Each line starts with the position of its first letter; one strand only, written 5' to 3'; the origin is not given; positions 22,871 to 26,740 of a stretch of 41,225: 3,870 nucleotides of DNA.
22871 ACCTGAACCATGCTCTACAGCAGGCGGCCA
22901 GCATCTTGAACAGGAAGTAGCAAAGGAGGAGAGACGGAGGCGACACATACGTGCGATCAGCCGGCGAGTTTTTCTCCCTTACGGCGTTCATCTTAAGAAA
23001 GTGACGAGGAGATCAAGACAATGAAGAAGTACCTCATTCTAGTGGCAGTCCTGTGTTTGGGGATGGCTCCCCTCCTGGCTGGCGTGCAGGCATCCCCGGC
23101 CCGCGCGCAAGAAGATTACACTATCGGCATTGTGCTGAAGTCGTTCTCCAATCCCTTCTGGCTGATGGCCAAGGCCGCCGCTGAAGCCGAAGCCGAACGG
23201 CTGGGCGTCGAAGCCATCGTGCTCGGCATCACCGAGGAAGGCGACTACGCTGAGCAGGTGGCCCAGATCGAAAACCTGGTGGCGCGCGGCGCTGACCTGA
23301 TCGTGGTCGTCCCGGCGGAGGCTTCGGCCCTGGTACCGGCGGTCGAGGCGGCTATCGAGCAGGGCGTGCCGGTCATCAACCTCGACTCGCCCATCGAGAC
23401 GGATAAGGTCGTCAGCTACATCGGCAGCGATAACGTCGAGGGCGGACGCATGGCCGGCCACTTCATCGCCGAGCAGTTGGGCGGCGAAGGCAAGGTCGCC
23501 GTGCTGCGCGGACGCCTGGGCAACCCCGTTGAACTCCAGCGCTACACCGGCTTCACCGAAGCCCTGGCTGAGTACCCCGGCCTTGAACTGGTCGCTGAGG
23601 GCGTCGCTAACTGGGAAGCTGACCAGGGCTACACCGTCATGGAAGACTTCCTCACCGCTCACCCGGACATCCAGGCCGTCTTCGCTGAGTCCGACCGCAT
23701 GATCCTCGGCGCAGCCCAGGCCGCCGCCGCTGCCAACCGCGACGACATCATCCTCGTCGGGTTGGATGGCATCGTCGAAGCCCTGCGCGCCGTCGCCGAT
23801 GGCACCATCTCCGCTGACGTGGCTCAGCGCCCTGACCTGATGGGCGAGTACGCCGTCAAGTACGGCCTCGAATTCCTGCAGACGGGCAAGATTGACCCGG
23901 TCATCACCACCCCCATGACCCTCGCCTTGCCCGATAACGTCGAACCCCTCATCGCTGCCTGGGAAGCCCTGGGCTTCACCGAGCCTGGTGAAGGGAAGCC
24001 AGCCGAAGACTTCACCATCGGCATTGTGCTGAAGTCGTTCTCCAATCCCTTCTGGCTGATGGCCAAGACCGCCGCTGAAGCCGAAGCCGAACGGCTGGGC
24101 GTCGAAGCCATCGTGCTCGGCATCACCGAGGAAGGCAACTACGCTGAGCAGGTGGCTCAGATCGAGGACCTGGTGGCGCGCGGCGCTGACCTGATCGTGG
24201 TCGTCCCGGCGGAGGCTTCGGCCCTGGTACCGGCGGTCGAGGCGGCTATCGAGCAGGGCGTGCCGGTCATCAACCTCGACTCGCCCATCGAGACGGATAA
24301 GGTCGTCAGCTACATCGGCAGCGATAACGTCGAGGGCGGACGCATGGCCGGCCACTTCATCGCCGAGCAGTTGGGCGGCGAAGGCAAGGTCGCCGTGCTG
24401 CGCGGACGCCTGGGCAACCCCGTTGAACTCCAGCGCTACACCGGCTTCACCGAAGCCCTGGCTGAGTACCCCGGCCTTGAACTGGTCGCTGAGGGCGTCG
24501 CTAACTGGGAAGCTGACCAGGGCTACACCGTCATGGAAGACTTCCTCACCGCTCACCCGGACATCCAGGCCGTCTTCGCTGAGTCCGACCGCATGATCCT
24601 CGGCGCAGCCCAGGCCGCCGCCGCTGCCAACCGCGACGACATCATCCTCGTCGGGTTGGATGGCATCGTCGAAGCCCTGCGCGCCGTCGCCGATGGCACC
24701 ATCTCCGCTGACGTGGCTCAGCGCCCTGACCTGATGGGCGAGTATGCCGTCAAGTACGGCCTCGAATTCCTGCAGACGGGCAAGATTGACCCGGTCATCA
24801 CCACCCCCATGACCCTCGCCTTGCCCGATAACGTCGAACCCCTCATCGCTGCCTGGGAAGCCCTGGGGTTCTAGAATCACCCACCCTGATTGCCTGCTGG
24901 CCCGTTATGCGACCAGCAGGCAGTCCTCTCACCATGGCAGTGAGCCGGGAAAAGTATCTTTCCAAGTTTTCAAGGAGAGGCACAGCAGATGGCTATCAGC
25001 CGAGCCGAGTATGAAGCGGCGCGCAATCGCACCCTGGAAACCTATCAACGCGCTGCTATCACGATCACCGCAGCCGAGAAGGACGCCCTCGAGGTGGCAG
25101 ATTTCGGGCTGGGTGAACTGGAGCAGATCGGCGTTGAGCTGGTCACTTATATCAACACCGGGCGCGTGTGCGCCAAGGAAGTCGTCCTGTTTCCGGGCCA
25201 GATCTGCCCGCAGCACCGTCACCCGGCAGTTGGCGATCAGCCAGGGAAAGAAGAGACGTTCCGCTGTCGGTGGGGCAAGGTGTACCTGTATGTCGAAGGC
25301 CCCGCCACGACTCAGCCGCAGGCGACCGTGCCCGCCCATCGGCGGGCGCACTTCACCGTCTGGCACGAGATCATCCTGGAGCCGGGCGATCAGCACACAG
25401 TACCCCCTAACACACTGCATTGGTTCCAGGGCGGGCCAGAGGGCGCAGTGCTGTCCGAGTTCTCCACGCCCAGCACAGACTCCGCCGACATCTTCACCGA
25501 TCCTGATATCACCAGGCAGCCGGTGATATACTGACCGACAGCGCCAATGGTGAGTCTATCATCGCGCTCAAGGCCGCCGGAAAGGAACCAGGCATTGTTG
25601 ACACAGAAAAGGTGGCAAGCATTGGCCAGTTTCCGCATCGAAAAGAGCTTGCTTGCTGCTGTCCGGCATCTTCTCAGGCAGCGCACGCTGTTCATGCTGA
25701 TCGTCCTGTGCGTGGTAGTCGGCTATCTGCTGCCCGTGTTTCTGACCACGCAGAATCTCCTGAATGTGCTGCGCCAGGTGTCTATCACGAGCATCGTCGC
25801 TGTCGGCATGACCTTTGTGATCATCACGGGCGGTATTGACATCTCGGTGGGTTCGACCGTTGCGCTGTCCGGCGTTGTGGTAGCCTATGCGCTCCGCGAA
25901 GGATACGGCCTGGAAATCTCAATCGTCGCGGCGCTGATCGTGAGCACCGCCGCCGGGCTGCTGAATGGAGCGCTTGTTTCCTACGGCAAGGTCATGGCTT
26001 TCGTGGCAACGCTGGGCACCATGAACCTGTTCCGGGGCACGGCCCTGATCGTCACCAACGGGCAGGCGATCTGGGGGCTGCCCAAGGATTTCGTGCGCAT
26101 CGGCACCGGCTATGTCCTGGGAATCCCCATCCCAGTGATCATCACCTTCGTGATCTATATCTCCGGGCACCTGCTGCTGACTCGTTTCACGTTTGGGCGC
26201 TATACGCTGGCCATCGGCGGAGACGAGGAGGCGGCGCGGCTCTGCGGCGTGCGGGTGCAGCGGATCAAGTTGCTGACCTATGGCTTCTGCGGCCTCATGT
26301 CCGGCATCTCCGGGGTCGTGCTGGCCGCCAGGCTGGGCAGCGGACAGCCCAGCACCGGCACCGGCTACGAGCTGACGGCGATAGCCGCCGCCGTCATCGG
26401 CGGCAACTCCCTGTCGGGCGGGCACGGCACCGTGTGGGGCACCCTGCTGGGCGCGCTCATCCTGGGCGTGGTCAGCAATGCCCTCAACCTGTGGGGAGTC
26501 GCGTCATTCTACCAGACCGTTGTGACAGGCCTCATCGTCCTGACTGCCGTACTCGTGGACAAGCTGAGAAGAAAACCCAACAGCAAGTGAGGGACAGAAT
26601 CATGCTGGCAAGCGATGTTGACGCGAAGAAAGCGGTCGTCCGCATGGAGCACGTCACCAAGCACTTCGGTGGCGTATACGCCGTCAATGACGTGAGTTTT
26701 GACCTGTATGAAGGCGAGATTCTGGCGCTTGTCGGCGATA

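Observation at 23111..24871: In-frame 894-bp tandem duplication turns the sugar-binding protein into a secreted SBP-SBP fusion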

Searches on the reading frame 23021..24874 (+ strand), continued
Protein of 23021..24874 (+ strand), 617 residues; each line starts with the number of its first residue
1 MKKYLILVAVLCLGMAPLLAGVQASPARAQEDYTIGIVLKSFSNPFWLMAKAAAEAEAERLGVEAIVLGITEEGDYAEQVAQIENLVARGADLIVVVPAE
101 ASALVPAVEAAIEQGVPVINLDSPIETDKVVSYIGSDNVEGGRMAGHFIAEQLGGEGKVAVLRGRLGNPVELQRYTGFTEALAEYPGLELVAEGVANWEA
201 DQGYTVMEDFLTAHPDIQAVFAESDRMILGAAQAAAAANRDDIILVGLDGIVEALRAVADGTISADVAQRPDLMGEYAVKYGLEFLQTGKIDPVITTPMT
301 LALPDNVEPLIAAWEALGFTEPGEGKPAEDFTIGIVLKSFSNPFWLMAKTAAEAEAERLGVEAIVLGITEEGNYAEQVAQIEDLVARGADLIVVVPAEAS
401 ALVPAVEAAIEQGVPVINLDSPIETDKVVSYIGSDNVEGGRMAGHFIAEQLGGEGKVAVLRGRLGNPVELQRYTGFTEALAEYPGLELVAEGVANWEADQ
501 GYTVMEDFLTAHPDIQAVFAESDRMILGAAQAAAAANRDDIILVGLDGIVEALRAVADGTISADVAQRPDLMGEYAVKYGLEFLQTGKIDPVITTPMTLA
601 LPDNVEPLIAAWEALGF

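Call 57: fold_search(model_id=the predicted structure, library=pdb)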
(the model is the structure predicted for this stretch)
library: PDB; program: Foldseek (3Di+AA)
matches with E <= 10: 1708; with E <= 0.001: 635
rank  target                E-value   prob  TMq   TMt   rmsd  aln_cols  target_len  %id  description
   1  2ioy_A                3.0e-24  1.00  0.40  0.85   3.0       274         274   39  Crystal structure of Thermoanaerobacter tengcongensis ribose binding protein (released 2007-03-20)
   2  1ba2_A                7.9e-23  1.00  0.39  0.81   3.4       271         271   35  D67R MUTANT OF D-RIBOSE-BINDING PROTEIN FROM ESCHERICHIA COLI (released 1998-07-15)
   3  2dri                  1.3e-22  1.00  0.39  0.83   3.2       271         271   35  PROBING PROTEIN-PROTEIN INTERACTIONS: THE RIBOSE BINDING PROTEIN IN BACTERIAL TRANSPORT AND CHEMOTAXIS (released 1995-01-26)
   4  1dbp                  1.7e-22  1.00  0.39  0.83   3.2       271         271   35  IDENTICAL MUTATIONS AT CORRESPONDING POSITIONS IN TWO HOMOLOGOUS PROTEINS WITH NON-IDENTICAL EFFECTS (released 1994-05-31)
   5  1drj                  1.8e-22  1.00  0.39  0.83   3.1       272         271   36  PROBING PROTEIN-PROTEIN INTERACTIONS: THE RIBOSE-BINDING PROTEIN IN BACTERIAL TRANSPORT AND CHEMOTAXIS (released 1995-01-26)
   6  1drk                  2.7e-22  1.00  0.39  0.83   3.1       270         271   35  PROBING PROTEIN-PROTEIN INTERACTIONS: THE RIBOSE-BINDING PROTEIN IN BACTERIAL TRANSPORT AND CHEMOTAXIS (released 1995-01-26)
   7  2gx6                  4.1e-22  1.00  0.40  0.84   3.0       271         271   35  Rational stabilization of E. coli ribose binding protein (released 2007-03-20)
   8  4zjp                  8.4e-22  1.00  0.40  0.85   3.0       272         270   34  Structure of an ABC-Transporter Solute Binding Protein (SBP_IPR025997) from Actinobacillus Succinogenes (Asuc_0197, TARG (released 2015-05-20)
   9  9jwl_A                1.2e-21  1.00  0.41  0.82   2.9       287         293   31  De novo designed D-allose binding protein based on 1rpj (released 2025-10-15)
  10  9jwt                  1.3e-21  1.00  0.40  0.81   2.9       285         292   33  De novo designed D-allose binding protein based on 1rpj (released 2025-10-15)
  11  9jwq                  1.8e-21  1.00  0.42  0.87   2.4       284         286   33  De novo designed D-allose binding protein based on 1gud (released 2025-10-15)
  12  4ry0                  2.9e-21  1.00  0.40  0.80   3.3       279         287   30  Crystal structure of ribose transporter solute binding protein RHE_PF00037 from Rhizobium etli CFN 42, TARGET EFI-511357 (released 2014-12-24)
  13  5dte_A                3.8e-21  1.00  0.41  0.84   3.0       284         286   30  Crystal Structure of an ABC transporter periplasmic solute binding protein (IPR025997) from Actinobacillus succinogene (released 2015-10-07)
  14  2fn9_A                4.4e-21  1.00  0.41  0.88   2.3       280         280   31  Thermotoga maritima Ribose Binding Protein Unliganded Form (released 2007-01-16)
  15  9a5f_A                5.9e-21  1.00  0.42  0.84   2.7       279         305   37  Integrative model of RBSB-YXKC by crosslinking MS and deep learning (released 2024-09-18)
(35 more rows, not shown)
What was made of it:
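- On RbsB-like (cluster B, CUT2) sugar substrate-binding proteins, Pfam Peripla_BP_4 (PF13407): Foldseek to 2ioy gives TM 0.85 and to 2dri 0.83 (call 57).
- Closest known: Single-domain ribose-binding proteins. Same: Foldseek gives TM 0.85 and 39% identity (call 57).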

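Call 62: find_encoding_contigs(protein=P0002, flank=1000, max_places=3)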
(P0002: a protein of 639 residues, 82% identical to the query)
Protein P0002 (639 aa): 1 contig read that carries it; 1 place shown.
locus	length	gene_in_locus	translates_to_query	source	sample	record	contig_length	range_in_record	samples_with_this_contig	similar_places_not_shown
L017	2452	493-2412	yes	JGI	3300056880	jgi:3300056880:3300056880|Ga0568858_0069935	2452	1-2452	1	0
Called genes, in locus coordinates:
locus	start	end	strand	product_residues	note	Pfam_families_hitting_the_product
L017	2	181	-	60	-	?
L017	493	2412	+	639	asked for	PF00532:Peripla_BP_1, PF13407:Peripla_BP_4, PF00532:Peripla_BP_1, PF13407:Peripla_BP_4, PF13377:Peripla_BP_3 (weak)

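Call 67: find_related_loci(query=window:23021-24871:+, collection=metagenome_contigs, flank=2500)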
Query window:23021-24871:+ (617 aa) in metagenome_contigs; peptide patterns used: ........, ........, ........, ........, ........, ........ (x = any residue, [..] = any of these).
30 stretches matched a pattern; 9 encode a relative of the query (tblastn E <= 1e-3); 9 distinct loci.
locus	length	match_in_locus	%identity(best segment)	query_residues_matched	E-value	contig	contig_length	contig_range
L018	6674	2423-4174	80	31-617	0e+0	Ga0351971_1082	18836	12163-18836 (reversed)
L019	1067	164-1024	85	33-617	2e-168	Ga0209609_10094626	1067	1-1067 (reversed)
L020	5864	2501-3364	85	32-617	1e-151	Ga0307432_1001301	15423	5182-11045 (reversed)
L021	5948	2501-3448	76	1-617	9e-150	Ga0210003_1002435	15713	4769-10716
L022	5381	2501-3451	71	1-617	4e-142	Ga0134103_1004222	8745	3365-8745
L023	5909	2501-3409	71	22-617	2e-133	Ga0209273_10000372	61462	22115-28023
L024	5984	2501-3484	71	1-615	7e-126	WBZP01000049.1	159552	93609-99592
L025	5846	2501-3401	84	16-615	6e-126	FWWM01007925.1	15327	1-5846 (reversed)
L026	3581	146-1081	71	2-617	1e-120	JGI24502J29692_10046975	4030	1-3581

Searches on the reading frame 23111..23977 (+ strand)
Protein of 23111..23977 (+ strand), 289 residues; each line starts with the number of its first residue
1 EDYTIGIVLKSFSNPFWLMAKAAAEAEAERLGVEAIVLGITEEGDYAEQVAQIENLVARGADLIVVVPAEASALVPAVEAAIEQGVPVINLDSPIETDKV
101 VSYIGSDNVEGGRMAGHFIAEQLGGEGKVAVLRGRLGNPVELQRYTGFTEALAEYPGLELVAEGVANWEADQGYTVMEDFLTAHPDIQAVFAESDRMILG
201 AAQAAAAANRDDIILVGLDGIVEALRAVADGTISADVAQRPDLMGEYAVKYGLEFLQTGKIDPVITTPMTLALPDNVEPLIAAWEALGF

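Call 28: search_solved_structures(query=window:23111-23977:+, max_evalue=1e-10, show_alignments=1)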
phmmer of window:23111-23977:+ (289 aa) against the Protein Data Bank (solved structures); distinct sequences matched with E-value up to 1e-10: 87 (the best 60 are shown).
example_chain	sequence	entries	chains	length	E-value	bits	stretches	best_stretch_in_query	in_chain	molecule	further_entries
2ioy_A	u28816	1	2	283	7.6e-58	199.4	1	4-278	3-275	Periplasmic sugar-binding protein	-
2gx6_A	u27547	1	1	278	3.5e-50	174.3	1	4-263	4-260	D-ribose-binding periplasmic protein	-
1dbp_A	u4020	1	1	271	4.1e-50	174.1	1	4-262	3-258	D-RIBOSE-BINDING PROTEIN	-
1urp_A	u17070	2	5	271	4.5e-50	173.9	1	4-262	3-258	D-RIBOSE-BINDING PROTEIN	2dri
1ba2_A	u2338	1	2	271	7.1e-50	173.3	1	4-262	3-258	D-RIBOSE-BINDING PROTEIN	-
1drk_A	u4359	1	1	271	1.5e-49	172.2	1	4-262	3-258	D-RIBOSE-BINDING PROTEIN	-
1drj_A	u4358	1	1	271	4.3e-49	170.7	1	4-262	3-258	D-RIBOSE-BINDING PROTEIN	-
4zjp_A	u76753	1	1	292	7.6e-46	160.1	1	4-267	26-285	Monosaccharide-transporting ATPase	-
9jwt_A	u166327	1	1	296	1.8e-41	145.7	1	6-271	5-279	MSD3-holo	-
9jwq_A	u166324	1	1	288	2.1e-41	145.5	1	6-270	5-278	MSD3-apo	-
7e7m_A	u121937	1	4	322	3.3e-41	144.9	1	2-279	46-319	D-ribose ABC transporter substrate-binding protein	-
1gub_A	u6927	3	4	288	1.1e-39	139.8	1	6-268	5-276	D-ALLOSE-BINDING PERIPLASMIC PROTEIN | PROTEIN (PRECURSOR OF PERIPLASMIC SUGAR RECEPTOR)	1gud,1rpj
5dte_A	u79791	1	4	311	2.2e-39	138.9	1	5-263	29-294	Monosaccharide-transporting ATPase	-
8wl5_A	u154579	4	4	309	3.9e-39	138.1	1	6-269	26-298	Allose ABC transporter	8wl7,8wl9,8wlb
9jwo_A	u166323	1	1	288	2.4e-38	135.5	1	6-271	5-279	MSD1-apo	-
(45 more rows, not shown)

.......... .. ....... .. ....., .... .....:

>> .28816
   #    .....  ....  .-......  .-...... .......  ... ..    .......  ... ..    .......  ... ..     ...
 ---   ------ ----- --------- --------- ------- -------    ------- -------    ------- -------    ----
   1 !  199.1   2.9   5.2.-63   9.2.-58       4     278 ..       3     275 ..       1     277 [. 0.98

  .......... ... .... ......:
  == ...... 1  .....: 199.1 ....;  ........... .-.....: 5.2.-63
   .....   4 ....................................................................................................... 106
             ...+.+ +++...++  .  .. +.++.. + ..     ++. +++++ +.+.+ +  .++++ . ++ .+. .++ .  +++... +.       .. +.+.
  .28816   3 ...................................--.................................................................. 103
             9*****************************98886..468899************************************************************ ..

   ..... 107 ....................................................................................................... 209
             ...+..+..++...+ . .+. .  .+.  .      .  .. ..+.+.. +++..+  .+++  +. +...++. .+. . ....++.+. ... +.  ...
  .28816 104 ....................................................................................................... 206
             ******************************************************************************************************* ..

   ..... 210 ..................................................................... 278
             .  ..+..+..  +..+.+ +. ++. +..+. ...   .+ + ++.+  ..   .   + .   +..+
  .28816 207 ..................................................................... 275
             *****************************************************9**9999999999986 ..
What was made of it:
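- Closest known: Single-domain ribose-binding proteins. Same: Each domain is a complete member of this fold and family. phmmer gives E 8e-58 to 2ioy (call 28).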

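Call 64: search_protein_representatives(protein=window:23111-23977:+)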
Query: 289 residues. Proteins with E-value up to 0.001 (for the whole library): 25030; up to 1e-10: 10571; up to 1e-30: 760. The best 150 are listed.
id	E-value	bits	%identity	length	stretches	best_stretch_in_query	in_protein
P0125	9.4e-121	418.9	40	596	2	1-281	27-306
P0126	7.1e-99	347.1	38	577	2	4-269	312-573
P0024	3.0e-95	335.2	56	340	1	2-289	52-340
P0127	9.0e-89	314.0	39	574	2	4-265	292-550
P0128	3.1e-87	309.0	36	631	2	2-280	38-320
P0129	1.1e-85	303.9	34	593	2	4-273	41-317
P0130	1.3e-83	297.1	36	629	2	6-260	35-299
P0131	1.8e-78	280.2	36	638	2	4-250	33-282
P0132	2.1e-78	280.0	38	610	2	4-278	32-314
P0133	7.2e-78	278.2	33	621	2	4-278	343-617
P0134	1.2e-77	277.5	33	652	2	2-274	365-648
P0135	1.1e-75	271.1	31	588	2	7-271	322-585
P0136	1.3e-75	270.9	34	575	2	3-276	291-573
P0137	6.7e-75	268.5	39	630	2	5-242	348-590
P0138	1.1e-73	264.5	46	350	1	5-289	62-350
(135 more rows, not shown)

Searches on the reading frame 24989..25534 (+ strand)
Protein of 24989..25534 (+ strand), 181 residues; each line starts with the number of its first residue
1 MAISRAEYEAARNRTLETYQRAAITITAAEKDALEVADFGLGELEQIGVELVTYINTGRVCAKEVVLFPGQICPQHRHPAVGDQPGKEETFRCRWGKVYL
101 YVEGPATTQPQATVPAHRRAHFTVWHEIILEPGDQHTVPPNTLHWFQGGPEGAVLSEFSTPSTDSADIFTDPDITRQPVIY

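Call 8: search_protein_families(library=pfam, proteins=[window:24989-25534:+])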
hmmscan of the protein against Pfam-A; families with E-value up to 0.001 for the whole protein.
window:24989-25534:+ (181 aa): 1 family
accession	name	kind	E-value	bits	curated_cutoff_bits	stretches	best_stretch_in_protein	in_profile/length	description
PF07385.18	Lyx_isomer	-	2.5e-05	24.1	20.8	1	34-179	52-207/222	D-lyxose isomerase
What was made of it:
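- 24989..25534 (+): 181-aa cupin, weakly similar to D-lyxose isomerase. It always lies between the binding-protein gene and the permease gene. Pfam Lyx_isomer E 2.5e-5 (call 8).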

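Call 41: search_protein_families(library=ncbifam, proteins=[window:24989-25534:+], max_evalue=0.00001)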
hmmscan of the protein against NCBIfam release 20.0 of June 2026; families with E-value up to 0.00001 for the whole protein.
window:24989-25534:+ (181 aa): 0 families

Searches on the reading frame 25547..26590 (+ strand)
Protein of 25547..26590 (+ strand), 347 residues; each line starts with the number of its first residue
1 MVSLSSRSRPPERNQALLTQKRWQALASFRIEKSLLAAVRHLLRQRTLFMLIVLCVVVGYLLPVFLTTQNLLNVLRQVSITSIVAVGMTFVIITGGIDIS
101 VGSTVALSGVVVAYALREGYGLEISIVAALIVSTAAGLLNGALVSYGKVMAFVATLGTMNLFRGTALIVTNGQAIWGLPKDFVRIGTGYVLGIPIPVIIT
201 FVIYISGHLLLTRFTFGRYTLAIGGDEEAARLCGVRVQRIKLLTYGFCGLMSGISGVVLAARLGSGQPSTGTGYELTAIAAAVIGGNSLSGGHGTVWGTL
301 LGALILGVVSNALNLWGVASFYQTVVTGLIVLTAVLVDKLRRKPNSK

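Call 8: search_protein_families(library=pfam, proteins=[window:25547-26590:+])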
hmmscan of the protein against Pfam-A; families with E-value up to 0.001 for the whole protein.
window:25547-26590:+ (347 aa): 1 family
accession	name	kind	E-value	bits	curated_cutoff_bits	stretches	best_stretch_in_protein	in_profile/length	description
PF02653.21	BPD_transp_2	-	2.6e-42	145.2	26.8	1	70-333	1-267/269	Branched-chain amino acid transport system / permease component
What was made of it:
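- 25547..26590 (+): CUT2-type permease, RbsC-like. The true start is probably downstream, because orthologs are 303-322 aa. BPD_transp_2 (call 8).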

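Call 41: search_protein_families(library=ncbifam, proteins=[window:25547-26590:+], max_evalue=0.00001)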
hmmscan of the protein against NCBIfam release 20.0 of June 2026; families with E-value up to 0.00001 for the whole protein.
window:25547-26590:+ (347 aa): 11 families
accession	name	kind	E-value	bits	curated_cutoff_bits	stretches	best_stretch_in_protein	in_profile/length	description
NF007067.0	PRK09512.1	equivalog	3e-91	305.9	398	1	36-340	11-319/321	ribose ABC transporter permease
NF008441.0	PRK11285.1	equivalog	5e-83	279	378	1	27-344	12-329/333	L-arabinose ABC transporter permease AraH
NF007252.0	PRK09699.1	equivalog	2.9e-66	224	396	1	45-340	26-323/326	D-allose ABC transporter permease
NF040906.3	GguB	equivalog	4e-64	217.2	450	2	192-341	223-372/375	multiple monosaccharide ABC transporter permease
NF011961.0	PRK15432.1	equivalog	2.4e-58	198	388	1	47-338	13-304/344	autoinducer 2 ABC transporter permease LsrC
NF007014.0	PRK09478.1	equivalog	1.8e-48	165.6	386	1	44-341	15-331/336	galactose/methyl galactoside ABC transporter permease MglC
NF008630.0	PRK11618.1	equivalog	2.9e-48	164.8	363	1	47-340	12-311/331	galactofuranose ABC transporter, permease protein YjfF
NF011612.1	PRK15038.1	equivalog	3.7e-43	147.9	500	1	47-336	7-303/322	autoinducer 2 ABC transporter permease LsrD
NF041862.1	YtfT_transport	equivalog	3.3e-41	141.6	535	1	71-338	56-324/339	galactofuranose ABC transporter, ATP-binding protein YtfT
NF008011.0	PRK10740.1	equivalog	1.2e-06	28.4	379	1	81-336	50-293/308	high-affinity branched-chain amino acid ABC transporter permease LivH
NF008450.0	PRK11301.1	subfamily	2e-06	27.5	366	1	198-313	271-379/418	high-affinity branched-chain amino acid ABC transporter permease LivM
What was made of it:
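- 25547..26590 (+): RbsC and AraH models (call 41).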
